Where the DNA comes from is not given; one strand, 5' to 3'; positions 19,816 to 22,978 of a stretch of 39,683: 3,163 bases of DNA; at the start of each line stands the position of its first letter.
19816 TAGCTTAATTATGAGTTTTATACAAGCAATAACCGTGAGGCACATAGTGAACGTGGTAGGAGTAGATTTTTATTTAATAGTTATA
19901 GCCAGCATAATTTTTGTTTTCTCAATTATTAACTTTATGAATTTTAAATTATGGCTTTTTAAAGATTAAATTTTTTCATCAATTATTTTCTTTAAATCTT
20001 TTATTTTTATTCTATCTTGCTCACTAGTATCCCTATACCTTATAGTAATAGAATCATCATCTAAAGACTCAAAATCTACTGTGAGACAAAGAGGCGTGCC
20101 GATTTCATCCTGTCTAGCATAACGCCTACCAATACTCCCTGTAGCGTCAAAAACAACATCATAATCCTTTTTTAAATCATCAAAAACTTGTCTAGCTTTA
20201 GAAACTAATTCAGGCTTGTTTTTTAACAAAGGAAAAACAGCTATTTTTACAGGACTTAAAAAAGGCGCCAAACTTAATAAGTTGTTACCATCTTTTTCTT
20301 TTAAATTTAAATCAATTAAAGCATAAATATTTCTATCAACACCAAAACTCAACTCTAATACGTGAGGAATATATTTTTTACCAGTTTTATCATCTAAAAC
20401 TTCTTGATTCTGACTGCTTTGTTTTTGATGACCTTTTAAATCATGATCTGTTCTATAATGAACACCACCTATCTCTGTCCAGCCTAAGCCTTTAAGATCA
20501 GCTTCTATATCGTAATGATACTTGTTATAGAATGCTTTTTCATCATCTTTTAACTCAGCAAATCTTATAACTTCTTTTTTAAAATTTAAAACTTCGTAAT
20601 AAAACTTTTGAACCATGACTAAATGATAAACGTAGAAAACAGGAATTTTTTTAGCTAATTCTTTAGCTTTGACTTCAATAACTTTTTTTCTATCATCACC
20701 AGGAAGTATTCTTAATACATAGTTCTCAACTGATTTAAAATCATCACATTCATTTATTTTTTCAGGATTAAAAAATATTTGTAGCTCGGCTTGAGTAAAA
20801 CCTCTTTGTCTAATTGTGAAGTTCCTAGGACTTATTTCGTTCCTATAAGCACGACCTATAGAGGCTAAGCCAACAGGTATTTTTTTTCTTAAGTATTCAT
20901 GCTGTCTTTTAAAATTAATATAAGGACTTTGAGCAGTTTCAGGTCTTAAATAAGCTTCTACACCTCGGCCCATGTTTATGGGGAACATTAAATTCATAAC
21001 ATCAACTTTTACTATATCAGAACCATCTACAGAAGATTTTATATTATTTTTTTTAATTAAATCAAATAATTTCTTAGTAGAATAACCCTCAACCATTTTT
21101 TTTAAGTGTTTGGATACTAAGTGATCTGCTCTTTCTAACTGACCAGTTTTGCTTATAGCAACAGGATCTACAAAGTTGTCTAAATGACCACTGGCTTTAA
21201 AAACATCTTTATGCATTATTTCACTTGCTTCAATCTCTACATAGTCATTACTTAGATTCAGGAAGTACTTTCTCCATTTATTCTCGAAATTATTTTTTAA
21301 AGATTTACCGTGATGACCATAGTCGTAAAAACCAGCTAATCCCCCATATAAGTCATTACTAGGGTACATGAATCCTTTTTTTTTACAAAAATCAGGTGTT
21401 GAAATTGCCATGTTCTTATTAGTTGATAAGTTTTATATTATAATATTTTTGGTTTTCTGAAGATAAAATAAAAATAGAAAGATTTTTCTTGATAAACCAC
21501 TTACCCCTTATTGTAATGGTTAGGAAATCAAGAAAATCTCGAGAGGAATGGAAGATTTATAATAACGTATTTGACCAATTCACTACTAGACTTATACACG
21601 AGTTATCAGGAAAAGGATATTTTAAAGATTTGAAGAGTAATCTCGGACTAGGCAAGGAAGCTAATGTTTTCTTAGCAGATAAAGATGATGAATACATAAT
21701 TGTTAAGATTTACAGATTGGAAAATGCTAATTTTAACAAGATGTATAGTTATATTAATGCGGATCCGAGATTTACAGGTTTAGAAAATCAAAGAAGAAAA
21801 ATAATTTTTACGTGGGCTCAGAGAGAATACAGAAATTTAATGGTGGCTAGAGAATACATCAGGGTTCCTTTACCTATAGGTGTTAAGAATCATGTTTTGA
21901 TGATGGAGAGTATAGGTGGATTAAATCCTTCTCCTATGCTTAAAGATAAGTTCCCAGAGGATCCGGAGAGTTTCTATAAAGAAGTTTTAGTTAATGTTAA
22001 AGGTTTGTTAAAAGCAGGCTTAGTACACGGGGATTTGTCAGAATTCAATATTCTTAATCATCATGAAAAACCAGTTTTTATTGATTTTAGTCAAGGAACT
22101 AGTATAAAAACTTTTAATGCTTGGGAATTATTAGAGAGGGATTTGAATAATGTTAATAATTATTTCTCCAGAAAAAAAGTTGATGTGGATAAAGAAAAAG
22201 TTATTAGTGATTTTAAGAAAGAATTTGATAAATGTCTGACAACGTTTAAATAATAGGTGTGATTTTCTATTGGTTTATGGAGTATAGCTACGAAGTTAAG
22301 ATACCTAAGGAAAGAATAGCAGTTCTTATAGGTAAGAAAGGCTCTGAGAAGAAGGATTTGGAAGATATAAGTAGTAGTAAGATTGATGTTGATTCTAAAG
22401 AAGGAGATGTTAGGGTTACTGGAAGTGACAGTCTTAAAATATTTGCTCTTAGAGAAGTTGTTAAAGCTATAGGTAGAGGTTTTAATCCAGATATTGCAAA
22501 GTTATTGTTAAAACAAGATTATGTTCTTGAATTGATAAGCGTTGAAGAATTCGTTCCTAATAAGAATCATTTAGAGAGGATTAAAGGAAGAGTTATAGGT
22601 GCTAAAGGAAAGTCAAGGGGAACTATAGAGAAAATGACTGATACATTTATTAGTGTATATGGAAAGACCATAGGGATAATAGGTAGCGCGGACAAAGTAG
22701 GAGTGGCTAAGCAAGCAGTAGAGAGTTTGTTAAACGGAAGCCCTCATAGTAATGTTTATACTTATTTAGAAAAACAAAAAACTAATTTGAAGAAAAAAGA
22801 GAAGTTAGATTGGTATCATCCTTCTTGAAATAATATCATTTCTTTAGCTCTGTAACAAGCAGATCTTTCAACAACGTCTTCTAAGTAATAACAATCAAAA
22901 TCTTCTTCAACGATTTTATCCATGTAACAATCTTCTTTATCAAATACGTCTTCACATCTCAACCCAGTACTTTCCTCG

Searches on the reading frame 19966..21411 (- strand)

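Call 42: search_protein_families(library=pfam, proteins=[window:19966-21411:-], max_evalue=0.001)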
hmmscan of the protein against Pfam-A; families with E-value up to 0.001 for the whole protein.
window:19966-21411:- (481 aa): 2 families
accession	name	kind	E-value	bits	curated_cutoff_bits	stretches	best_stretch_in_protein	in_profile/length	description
PF03129.25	HGTP_anticodon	-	3.9e-17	62.6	21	1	389-479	1-93/94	Anticodon binding domain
PF00587.30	tRNA-synt_2b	-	5.4e-09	36.8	29.3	1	152-367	10-177/179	tRNA synthetase class II core domain (G, H, P, S and T)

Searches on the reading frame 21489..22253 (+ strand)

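Call 42: search_protein_families(library=pfam, proteins=[window:21489-22253:+], max_evalue=0.001)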
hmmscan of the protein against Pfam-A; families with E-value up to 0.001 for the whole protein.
window:21489-22253:+ (254 aa): 2 families
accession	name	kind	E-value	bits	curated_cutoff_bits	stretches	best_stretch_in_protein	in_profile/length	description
PF01163.29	RIO1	-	4.8e-48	163.7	22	1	59-236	1-185/187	RIO domain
PF19974.5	TCAD9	-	0.00067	19.4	40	0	157-203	278-324/429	Ternary complex associated domain 9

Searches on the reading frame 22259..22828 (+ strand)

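Call 42: search_protein_families(library=pfam, proteins=[window:22259-22828:+], max_evalue=0.001)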
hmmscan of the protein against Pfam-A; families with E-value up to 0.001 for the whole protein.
window:22259-22828:+ (189 aa): 3 families
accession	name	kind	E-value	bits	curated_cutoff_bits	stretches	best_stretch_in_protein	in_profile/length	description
PF00013.35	KH_1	-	1.1e-11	44.7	21.5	1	11-66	2-55/66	KH domain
PF21800.4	KH_KRR1_2nd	-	6.2e-11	42.6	27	1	90-172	3-86/91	KRR1 small subunit processome component, second KH domain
PF22891.2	KH_PNO1_2nd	-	2.3e-09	37.7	27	1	102-170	15-83/90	Eukaryotic type KH-domain (KH-domain type I) (327.11.2)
